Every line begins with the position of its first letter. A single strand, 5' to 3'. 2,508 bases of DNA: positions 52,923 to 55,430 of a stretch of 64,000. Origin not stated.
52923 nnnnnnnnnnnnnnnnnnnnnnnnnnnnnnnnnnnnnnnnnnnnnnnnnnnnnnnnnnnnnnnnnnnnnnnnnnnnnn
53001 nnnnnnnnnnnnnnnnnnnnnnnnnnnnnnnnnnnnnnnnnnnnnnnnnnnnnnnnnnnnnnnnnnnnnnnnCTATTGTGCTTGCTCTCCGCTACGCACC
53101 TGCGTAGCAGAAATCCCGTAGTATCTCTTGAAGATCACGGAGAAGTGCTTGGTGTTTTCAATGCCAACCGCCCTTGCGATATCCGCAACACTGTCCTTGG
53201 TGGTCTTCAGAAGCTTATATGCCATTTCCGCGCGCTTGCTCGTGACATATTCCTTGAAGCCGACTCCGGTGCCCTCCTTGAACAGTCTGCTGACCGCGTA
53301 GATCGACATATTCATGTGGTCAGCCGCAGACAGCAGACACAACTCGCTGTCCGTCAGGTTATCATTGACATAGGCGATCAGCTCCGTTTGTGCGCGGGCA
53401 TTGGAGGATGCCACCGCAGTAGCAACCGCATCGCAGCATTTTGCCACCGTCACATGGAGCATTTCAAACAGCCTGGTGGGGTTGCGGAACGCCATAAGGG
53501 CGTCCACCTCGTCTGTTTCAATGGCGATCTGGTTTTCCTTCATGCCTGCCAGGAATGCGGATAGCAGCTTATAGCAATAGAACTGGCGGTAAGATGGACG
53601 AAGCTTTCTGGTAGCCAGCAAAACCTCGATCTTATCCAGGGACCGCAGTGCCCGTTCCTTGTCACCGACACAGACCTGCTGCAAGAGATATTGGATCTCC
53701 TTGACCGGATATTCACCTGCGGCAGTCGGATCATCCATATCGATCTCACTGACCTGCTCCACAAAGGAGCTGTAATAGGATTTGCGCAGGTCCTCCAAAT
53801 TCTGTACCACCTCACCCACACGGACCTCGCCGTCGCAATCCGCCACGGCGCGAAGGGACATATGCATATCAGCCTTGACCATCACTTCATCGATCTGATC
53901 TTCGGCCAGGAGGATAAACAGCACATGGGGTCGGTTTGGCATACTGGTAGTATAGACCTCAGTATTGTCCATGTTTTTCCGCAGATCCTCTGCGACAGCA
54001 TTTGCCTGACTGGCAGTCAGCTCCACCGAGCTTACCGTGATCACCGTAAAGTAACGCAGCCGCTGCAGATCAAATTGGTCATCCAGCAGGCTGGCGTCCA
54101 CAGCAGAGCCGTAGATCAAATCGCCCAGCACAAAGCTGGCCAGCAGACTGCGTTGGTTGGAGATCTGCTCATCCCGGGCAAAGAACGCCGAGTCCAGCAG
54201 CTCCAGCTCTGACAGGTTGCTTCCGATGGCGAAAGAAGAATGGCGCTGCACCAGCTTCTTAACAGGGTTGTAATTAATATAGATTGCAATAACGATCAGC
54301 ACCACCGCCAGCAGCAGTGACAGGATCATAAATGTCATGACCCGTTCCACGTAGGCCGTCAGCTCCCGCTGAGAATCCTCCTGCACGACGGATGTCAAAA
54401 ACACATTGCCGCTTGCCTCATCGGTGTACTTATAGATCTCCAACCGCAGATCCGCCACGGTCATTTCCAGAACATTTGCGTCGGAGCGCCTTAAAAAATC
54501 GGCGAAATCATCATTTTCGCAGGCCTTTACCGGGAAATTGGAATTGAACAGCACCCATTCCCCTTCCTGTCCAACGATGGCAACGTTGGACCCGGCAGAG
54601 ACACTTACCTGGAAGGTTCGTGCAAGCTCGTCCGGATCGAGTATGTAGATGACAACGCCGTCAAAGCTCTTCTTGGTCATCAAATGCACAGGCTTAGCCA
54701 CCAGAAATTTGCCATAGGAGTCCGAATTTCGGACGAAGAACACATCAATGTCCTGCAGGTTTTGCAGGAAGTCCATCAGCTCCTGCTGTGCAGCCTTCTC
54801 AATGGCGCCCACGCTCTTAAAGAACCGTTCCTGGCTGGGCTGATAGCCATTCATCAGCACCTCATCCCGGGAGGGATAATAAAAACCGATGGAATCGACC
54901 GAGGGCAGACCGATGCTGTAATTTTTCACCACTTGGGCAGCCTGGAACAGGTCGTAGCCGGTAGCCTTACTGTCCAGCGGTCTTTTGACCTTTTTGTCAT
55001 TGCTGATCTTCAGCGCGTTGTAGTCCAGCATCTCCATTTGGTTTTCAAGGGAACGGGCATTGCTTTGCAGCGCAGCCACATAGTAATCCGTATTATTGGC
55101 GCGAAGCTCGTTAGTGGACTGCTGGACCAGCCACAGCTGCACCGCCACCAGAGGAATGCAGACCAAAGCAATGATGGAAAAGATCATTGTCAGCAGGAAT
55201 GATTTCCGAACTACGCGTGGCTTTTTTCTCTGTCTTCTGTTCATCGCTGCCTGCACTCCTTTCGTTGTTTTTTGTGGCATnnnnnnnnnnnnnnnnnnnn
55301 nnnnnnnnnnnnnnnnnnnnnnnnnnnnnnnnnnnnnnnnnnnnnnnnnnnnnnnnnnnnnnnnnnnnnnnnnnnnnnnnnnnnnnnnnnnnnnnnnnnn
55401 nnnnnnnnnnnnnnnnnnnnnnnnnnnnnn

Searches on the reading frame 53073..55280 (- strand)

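Call 72: search_protein_families(library=pfam, proteins=[window:53073-55280:-], max_evalue=0.001)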
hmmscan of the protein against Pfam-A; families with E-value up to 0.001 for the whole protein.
window:53073-55280:- (735 aa): 2 families
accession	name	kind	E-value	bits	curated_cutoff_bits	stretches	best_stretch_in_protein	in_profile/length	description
PF12833.13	HTH_18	-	7.4e-18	65.1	33.6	1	653-730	2-79/80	Helix-turn-helix domain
PF00165.29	HTH_AraC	-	1.1e-12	48.2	26.6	1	691-729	1-41/42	Bacterial regulatory helix-turn-helix proteins, AraC family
